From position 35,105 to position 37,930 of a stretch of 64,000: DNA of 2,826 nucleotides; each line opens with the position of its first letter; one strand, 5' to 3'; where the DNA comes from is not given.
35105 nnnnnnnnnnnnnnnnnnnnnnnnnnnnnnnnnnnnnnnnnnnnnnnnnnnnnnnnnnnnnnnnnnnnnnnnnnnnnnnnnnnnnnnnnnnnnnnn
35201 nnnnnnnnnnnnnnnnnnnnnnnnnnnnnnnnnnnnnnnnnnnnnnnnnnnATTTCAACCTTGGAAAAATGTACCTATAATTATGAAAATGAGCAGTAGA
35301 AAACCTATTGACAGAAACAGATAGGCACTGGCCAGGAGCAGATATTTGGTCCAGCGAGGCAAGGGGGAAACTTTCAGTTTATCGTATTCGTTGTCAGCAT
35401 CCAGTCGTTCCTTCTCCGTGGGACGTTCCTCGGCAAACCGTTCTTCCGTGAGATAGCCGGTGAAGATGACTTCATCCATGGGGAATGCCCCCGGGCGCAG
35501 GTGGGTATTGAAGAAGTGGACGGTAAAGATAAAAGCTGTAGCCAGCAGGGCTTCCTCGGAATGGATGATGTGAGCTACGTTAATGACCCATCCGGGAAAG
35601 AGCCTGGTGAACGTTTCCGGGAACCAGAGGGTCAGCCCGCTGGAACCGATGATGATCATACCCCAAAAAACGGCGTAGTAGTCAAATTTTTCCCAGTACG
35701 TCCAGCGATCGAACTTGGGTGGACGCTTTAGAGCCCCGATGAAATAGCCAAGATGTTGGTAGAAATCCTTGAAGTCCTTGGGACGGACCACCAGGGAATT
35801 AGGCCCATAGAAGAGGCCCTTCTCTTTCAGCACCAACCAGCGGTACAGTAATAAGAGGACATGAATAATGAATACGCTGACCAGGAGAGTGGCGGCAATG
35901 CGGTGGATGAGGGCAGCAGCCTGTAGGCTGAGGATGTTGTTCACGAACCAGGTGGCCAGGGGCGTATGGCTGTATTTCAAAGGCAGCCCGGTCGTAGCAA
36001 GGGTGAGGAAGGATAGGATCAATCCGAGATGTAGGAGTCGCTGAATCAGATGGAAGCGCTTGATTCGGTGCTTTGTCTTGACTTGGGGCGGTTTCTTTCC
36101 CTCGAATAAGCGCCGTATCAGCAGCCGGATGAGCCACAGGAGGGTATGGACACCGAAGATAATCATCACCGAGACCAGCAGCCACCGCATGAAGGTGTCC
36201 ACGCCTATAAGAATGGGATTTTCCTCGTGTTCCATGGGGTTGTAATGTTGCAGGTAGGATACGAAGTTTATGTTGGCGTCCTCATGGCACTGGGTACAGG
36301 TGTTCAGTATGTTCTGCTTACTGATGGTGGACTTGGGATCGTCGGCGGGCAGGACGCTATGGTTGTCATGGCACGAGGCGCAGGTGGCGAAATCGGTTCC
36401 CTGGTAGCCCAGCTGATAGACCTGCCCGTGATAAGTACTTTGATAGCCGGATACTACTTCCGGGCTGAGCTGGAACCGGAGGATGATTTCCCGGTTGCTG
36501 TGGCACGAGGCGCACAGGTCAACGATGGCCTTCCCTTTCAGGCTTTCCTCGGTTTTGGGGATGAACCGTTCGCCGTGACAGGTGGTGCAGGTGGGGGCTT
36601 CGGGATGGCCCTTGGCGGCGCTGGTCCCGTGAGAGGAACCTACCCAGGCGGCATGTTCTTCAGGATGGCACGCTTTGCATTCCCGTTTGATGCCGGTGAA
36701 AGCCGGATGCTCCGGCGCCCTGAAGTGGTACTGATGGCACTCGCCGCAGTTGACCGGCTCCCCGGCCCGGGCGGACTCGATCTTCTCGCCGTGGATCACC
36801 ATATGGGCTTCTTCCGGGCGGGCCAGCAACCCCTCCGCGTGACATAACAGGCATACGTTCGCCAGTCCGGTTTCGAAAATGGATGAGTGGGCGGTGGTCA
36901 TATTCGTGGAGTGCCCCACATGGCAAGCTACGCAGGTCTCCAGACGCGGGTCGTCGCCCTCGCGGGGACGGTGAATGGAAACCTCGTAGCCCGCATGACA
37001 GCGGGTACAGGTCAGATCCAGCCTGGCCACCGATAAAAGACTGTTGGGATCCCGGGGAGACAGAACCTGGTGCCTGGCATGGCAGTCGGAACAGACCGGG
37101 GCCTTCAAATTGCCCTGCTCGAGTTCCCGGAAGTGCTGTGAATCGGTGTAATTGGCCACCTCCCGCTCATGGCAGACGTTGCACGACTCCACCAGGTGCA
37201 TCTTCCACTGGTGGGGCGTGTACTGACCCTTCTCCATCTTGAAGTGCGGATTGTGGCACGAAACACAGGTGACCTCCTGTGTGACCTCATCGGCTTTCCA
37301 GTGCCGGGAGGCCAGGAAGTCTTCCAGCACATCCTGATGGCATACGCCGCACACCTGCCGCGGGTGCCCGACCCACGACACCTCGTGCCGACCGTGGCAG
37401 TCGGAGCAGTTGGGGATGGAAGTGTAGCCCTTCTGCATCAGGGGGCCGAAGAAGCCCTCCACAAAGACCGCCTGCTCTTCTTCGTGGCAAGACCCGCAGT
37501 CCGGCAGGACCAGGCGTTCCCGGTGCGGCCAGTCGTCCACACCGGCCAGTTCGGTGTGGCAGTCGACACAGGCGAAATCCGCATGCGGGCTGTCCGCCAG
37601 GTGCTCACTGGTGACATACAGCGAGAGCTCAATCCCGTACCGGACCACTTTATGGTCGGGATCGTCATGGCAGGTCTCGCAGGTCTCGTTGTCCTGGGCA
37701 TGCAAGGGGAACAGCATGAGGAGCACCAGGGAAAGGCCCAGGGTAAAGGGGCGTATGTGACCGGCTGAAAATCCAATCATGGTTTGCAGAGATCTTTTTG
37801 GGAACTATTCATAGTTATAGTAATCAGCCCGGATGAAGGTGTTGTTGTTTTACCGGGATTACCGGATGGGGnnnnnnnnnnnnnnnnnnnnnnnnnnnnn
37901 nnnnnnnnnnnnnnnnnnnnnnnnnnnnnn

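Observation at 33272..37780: Two tandem giant multiheme-c / diheme-b fusion proteins (17 and 11 hemes)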

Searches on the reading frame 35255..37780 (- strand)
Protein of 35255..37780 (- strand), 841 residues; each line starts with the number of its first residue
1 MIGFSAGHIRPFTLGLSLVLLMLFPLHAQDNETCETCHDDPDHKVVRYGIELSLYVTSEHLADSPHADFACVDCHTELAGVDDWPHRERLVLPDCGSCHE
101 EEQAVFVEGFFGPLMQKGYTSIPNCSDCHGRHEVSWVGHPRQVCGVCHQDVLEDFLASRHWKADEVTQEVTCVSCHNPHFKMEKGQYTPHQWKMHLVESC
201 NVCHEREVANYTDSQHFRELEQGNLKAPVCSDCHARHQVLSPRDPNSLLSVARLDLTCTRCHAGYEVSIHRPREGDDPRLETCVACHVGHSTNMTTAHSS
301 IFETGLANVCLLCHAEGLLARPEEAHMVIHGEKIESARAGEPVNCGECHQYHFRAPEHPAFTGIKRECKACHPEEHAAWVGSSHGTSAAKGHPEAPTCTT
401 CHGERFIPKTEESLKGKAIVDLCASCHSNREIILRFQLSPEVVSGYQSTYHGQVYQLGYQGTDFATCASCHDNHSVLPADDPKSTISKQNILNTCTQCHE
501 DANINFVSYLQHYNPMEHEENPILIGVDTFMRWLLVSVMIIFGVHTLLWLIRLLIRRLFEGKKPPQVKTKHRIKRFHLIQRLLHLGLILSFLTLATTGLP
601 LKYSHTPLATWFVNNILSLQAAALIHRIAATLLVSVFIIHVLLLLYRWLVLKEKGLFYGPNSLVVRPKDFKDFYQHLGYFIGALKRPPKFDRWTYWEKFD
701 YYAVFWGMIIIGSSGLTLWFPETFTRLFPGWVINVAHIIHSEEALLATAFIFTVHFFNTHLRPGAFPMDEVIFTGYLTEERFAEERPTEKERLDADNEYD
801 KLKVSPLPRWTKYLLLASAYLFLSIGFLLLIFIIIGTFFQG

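Call 4: search_protein_families(library=pfam, proteins=[window:35255-37780:-], max_evalue=0.01)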
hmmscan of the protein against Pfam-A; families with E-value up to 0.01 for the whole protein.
window:35255-37780:- (841 aa): 7 families
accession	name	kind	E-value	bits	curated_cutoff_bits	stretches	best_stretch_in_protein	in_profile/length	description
PF14522.11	Cytochrome_C7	-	1.7e-23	82.7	24.8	4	63-129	11-66/67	Cytochrome c7 and related cytochrome c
PF09699.15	Paired_CXXCH_1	-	1.7e-16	60.1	20.6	2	466-502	8-39/41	Doubled CXXCH motif (Paired_CXXCH_1)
PF14537.11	Cytochrom_c3_2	-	4.6e-15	56.3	25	2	67-149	5-79/79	Cytochrome c3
PF22113.1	Mtrc-MtrF_II-IV_dom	-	4.3e-12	46.3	30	1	142-326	7-175/176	Outer membrane cytochrome MtrC/MtrF-like, domains II/IV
PF01292.26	Ni_hydr_CYTB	-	4e-08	33.7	30.1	1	547-652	53-170/179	Prokaryotic cytochrome b561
PF00684.25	DnaJ_CXXCXGXG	-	0.00069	20.3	32.7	0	384-433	5-54/65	DnaJ central domain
PF22678.1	Cytochrom_c_NrfB-like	-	0.0034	18.3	27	0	34-100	1-66/89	Cytochrome c-type protein NrfB-like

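Call 5: search_protein_families(library=ncbifam, proteins=[window:35255-37780:-], max_evalue=0.01)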
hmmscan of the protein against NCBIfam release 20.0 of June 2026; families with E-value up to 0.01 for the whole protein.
window:35255-37780:- (841 aa): 6 families
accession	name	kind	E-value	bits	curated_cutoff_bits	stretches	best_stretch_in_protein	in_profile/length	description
TIGR03508.1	decahem_SO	subfamily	2.9e-24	85.9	192.2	3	141-317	70-222/258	DmsE family decaheme c-type cytochrome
TIGR01583.1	formate-DH-gamm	equivalog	7.2e-10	39.2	115.85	1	572-759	1-169/204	formate dehydrogenase subunit gamma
NF008659.0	PRK11659.1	equivalog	4.4e-07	29.8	184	1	466-505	137-173/188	cytochrome c nitrite reductase pentaheme subunit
TIGR04257.1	nanowire_3heme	domain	5.9e-07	29.5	40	1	167-209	21-63/75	c(7)-type cytochrome triheme domain-containing protein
NF007924.0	PRK10639.1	equivalog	4.3e-06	26.6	341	0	568-650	2-81/211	formate dehydrogenase cytochrome b556 subunit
TIGR03146.1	cyt_nit_nrfB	equivalog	1.1e-05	25.7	166.6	0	465-502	110-144/145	cytochrome c nitrite reductase pentaheme subunit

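Call 6: search_solved_structures(query=window:35255-37780:-, max_evalue=1)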
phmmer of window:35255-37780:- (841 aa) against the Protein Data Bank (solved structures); distinct sequences matched with E-value up to 1: 34.
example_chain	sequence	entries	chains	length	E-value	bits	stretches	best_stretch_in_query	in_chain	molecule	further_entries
6i5b_A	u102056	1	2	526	1.5e-05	26.5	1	222-289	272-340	Uncharacterized protein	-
3oue_A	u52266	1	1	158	0.02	16.2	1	84-207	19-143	Cytochrome c family protein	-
9d7o_G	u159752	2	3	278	0.051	14.8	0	175-211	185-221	CH103 Fab light chain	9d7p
3ov0_A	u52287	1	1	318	0.061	14.6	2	84-207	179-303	Cytochrome c family protein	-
1dw0_A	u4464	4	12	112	0.099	13.9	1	389-429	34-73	CYTOCHROME C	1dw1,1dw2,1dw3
6a4k_L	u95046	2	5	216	0.13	13.5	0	175-209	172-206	immunoglobulin Fab light chain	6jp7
9btj_L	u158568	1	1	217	0.15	13.3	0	175-209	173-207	Fab 6561-a.01 light chain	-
6be2_L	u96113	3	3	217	0.21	12.8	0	176-209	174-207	Fab (F598) Light Chain | Fab(F598) Light Chain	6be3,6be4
6m0p_A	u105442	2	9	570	0.22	12.7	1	164-294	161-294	Aerobic hydroxylamine oxidoreductase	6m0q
4fas_A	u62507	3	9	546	0.25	12.5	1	164-213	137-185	Hydroxylamine oxidoreductase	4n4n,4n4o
1fgj_A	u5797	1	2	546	0.27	12.4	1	164-214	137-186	HYDROXYLAMINE OXIDOREDUCTASE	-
8vgq_L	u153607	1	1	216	0.28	12.4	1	161-209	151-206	Fab 2H11.4DS light chain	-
6lqf_A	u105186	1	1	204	0.36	12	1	304-368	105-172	AT-rich interactive domain-containing protein 4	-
2ozy_A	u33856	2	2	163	0.41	11.8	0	171-293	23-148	Cytochrome c-type protein nrfB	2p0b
1bvb_A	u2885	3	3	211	0.42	11.8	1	123-205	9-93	CYTOCHROME C-554 | CYTOCHROME C554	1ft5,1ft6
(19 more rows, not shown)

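Call 10: find_homologous_proteins(query=window:35255-37780:-, max_evalue=0.00001)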
Query window:35255-37780:- (841 aa): 1263 proteins with E <= 0.00001 among 7539 candidates; the best 120 are listed.
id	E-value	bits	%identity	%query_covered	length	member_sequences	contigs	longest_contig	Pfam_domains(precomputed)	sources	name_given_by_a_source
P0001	0.0e+0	1919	94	100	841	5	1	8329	PF09699.16,PF14537.12,PF01292.27,PF14522.12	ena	-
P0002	0.0e+0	1819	88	100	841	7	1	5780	PF09699.16,PF14537.12,PF01292.27,PF14522.12,PF22113.2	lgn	-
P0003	0.0e+0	1674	83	98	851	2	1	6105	PF09699.16,PF14537.12,PF14522.12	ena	-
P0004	0.0e+0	1641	79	99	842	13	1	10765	PF09699.16,PF14537.12,PF01292.27,PF14522.12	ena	-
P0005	0.0e+0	1580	77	98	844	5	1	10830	PF09699.16,PF14537.12,PF01292.27,PF14522.12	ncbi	-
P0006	0.0e+0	1566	77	99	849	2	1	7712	PF09699.16,PF14537.12,PF14522.12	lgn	-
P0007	0.0e+0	1429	70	99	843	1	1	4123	PF09699.16,PF14537.12,PF01292.27,PF14522.12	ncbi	-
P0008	0.0e+0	1418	69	98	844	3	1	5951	PF09699.16,PF14537.12,PF02085.22,PF14522.12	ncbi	-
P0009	0.0e+0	1317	65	98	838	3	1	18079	PF09699.16,PF14537.12,PF01292.27,PF02085.22,PF14522.12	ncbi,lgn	-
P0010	0.0e+0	1251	62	98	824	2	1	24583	PF09699.16,PF14537.12,PF02085.22,PF14522.12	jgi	-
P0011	0.0e+0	1249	62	97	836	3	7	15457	PF09699.16,PF14537.12,PF22678.2,PF01292.27,PF02085.22,PF14522.12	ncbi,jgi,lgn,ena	-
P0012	0.0e+0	1243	61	98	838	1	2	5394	PF09699.16,PF14537.12,PF01292.27,PF02085.22,PF14522.12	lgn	-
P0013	0.0e+0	1237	62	97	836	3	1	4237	PF09699.16,PF14537.12,PF01292.27,PF14522.12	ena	-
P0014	0.0e+0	1237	62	96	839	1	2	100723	PF09699.16,PF14537.12,PF22678.2,PF01292.27,PF02085.22,PF14522.12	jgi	-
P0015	0.0e+0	1235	61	98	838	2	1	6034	PF09699.16,PF14537.12,PF01292.27,PF14522.12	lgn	-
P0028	0.0e+0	1174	57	96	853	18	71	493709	PF09699.16,PF14537.12,PF01292.27,PF14522.12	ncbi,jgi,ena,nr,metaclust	ncbi:MAG: hypothetical protein HOF29_07915 [Candidatus Marinimicrobia bacterium]|nr:hypothetical pro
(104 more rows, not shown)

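Call 21: find_encoding_contigs(protein=P0028, flank=10000, max_places=2)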
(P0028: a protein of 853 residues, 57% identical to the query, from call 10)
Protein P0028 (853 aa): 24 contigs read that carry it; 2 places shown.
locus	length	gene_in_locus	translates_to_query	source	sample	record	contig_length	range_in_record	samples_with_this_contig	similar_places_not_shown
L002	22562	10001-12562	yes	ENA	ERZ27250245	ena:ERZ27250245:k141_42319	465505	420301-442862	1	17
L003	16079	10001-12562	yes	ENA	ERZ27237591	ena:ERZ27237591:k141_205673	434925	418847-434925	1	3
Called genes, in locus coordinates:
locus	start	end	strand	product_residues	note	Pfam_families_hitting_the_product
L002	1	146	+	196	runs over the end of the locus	PF04143:Sulf_transp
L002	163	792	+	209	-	PF00581:Rhodanese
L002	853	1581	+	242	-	PF20260:PUA_4, PF04452:Methyltrans_RNA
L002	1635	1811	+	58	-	-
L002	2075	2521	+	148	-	PF00376:MerR, PF13411:MerR_1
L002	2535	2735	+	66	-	-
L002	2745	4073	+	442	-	PF13435:Cytochrome_C554 (faint), PF22113:Mtrc-MtrF_II-IV_dom (faint)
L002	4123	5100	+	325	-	PF00581:Rhodanese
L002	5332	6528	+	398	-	-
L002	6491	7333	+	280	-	PF02085:Cytochrom_CIII (faint), PF22113:Mtrc-MtrF_II-IV_dom (weak), PF14522:Cytochrome_C7 (weak)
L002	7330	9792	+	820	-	PF14522:Cytochrome_C7 (faint), PF14537:Cytochrom_c3_2 (faint), PF22113:Mtrc-MtrF_II-IV_dom (weak), PF09698:GSu_C4xC__C2xCH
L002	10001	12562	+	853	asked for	PF09699:Paired_CXXCH_1 (faint), PF14522:Cytochrome_C7 (faint), PF14537:Cytochrom_c3_2 (faint), PF01292:Ni_hydr_CYTB (weak)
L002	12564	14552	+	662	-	PF03264:Cytochrom_NNT, PF02085:Cytochrom_CIII (faint), PF14522:Cytochrome_C7 (faint), PF14537:Cytochrom_c3_2 (faint), PF22113:Mtrc-MtrF_II-IV_dom (weak)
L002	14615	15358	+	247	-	PF02085:Cytochrom_CIII (faint), PF09699:Paired_CXXCH_1 (faint), PF14522:Cytochrome_C7 (faint), PF14537:Cytochrom_c3_2 (faint)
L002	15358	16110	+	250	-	PF12838:Fer4_7, PF13237:Fer4_10, PF13247:Fer4_11, PF00037:Fer4, PF12797:Fer4_2 (weak), PF12837:Fer4_6 (weak), PF13237:Fer4_10 (weak), PF12838:Fer4_7 (weak), +8 more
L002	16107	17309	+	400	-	PF03916:NrfD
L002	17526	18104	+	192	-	PF00210:Ferritin, PF02915:Rubrerythrin, PF23458:DUF7130 (weak), PF21349:RUBY_RBDX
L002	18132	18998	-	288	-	PF01513:NAD_kinase, PF20143:NAD_kinase_C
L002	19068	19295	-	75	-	PF02609:Exonuc_VII_S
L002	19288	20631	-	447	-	PF13742:tRNA_anti_2, PF01336:tRNA_anti-codon (weak), PF02601:Exonuc_VII_L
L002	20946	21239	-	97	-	PF00216:Bac_DNA_binding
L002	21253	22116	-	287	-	PF00574:CLP_protease (weak), PF25145:NfeD1b_N, PF01343:Peptidase_S49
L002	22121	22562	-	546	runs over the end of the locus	PF01464:SLT, PF01476:LysM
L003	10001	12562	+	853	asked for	PF09699:Paired_CXXCH_1 (faint), PF14522:Cytochrome_C7 (faint), PF14537:Cytochrom_c3_2 (faint), PF01292:Ni_hydr_CYTB (weak)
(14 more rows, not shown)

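Call 27: find_related_loci(query=A1, collection=genome_contigs, flank=10000)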
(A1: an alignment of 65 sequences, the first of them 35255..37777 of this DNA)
Query A1 (840 aa) in genome_contigs; peptide patterns used: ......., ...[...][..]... (x = any residue, [..] = any of these).
600 stretches matched a pattern (row limit reached: there are more); 521 encode a relative of the query (tblastn E <= 1e-3); the best 80 are kept; 80 distinct loci.
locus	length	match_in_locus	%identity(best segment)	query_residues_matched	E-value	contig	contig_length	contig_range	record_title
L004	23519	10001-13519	82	2-840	0e+0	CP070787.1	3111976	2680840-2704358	MAG: Fidelibacterota bacterium isolate bin1478 chromosome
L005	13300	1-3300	78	15-840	0e+0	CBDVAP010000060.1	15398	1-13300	MAG TPA_asm: uncultured bacterium isolate SRR22302374_metabat2_57 genome assembly, contig: ERZ26661914.2302, whole genom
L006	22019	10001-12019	84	50-722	0e+0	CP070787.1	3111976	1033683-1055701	MAG: Fidelibacterota bacterium isolate bin1478 chromosome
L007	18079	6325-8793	65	18-838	0e+0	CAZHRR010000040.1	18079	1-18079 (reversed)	MAG TPA_asm: uncultured bacterium isolate SRP167671_co4_63 genome assembly, contig: NODE_1943_length_18079_cov_7.935475,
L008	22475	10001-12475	59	11-838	0e+0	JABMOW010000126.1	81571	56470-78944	MAG: Candidatus Neomarinimicrobiota bacterium isolate bin.70 k141_5327851, whole genome shotgun sequence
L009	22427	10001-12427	59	15-821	0e+0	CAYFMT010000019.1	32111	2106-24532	MAG TPA_asm: uncultured bacterium isolate ERP019367_co1_62 genome assembly, contig: NODE_1362_length_32111_cov_9.244510,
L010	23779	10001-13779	58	8-837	0e+0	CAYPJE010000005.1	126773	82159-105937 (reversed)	MAG TPA_asm: uncultured bacterium isolate SRP167671_co2_198 genome assembly, contig: NODE_132_length_126773_cov_11.57937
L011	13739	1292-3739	56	25-839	0e+0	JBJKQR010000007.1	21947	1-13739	MAG: Fidelibacterota bacterium isolate Bin_39 S1Ck127_41499_flag_1_multi_12.0000_len_21947, whole genome shotgun sequenc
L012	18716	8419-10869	55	8-822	0e+0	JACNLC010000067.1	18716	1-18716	MAG: Candidatus Neomarinimicrobiota bacterium isolate NIOZ-UU74 NIOZ-UU_NODE_3625_length_18716_cov_26.5475, whole genome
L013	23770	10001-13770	54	27-837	0e+0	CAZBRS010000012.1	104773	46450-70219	MAG TPA_asm: uncultured Myxococcales bacterium isolate SRP272421_co2_345 genome assembly, contig: NODE_178_length_104773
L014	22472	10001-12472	48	13-837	0e+0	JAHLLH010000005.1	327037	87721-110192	MAG: bacterium isolate MAG26 NODE_126_length_327037_cov_272.964769, whole genome shotgun sequence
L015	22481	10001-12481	45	6-834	0e+0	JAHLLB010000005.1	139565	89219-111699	MAG: bacterium isolate MAG87 NODE_469_length_139565_cov_675.545129, whole genome shotgun sequence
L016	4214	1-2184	40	33-835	3e-180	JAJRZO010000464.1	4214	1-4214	MAG: Candidatus Zixiibacteriota bacterium isolate Dive96_bin4.201 k141_4622332, whole genome shotgun sequence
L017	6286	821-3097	37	70-816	8e-159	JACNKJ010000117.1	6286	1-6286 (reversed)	MAG: bacterium isolate NIOZ-UU57 NIOZ-UU_NODE_15667_length_6286_cov_5.95956, whole genome shotgun sequence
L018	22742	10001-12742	33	14-838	8e-154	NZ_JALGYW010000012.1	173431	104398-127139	Maribellus sp. YY47 NODE_12, whole genome shotgun sequence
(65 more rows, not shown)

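Call 42: predict_structure(alignment_id=A1)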
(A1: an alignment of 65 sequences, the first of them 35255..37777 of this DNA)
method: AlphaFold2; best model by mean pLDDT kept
length: 840 residues; sequences in the alignment: 65
mean_pLDDT: 81.1   pTM: 0.58
mean pLDDT of the five models: 81.1, 78.9, 78.7, 73.3, 71.7
residues with pLDDT >= 90: 195; 70-90: 505; 50-70: 110; < 50: 30
segments of 3 or more residues with pLDDT < 50: 1-7, 23-26, 353-363, 511-517
pLDDT, mean of each block of 10 residues (from residue 1): 45 62 57 86 73 82 81 75 69 80 88 85 81 71 78 88 67 83 89 93 87 87 89 89 86 82 70 70 70 70 81 85 85 90 73 46 64 89 87 83 75 72 80 67 74 71 73 81 82 86 75 48 87 90 85 83 73 93 93 90 84 86 92 95 96 90 93 91 91 91 92 90 85 87 89 75 72 88 93 94 91 88 89 82
secondary structure, 60 per line:
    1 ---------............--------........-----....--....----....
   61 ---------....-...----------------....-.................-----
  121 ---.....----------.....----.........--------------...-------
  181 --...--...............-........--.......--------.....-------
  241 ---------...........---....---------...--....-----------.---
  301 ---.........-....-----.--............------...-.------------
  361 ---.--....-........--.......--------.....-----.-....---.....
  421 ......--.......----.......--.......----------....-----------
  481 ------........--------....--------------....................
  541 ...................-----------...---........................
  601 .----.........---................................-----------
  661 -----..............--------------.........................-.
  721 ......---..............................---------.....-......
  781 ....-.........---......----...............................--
elements in order (helices of 4 or more, strands of 3 or more residues): H10-21 H30-37 E43-46 E49-52 H57-60 H70-73 H94-97 H99-115 H124-128 H139-143 H148-156 H188-202 H204-211 H214-220 H229-233 H250-260 H264-267 H282-285 H305-312 H314-317 H326-337 H367-370 H372-379 H382-388 H397-401 H409-412 H416-426 H429-435 H440-446 H449-455 H466-469 H487-494 H503-506 H521-559 E571-573 H577-601 H606-614 H618-649 H666-679 H694-718 H720-726 H730-759 H769-773 E775-777 H778-784 H786-794 H798-801 H808-838
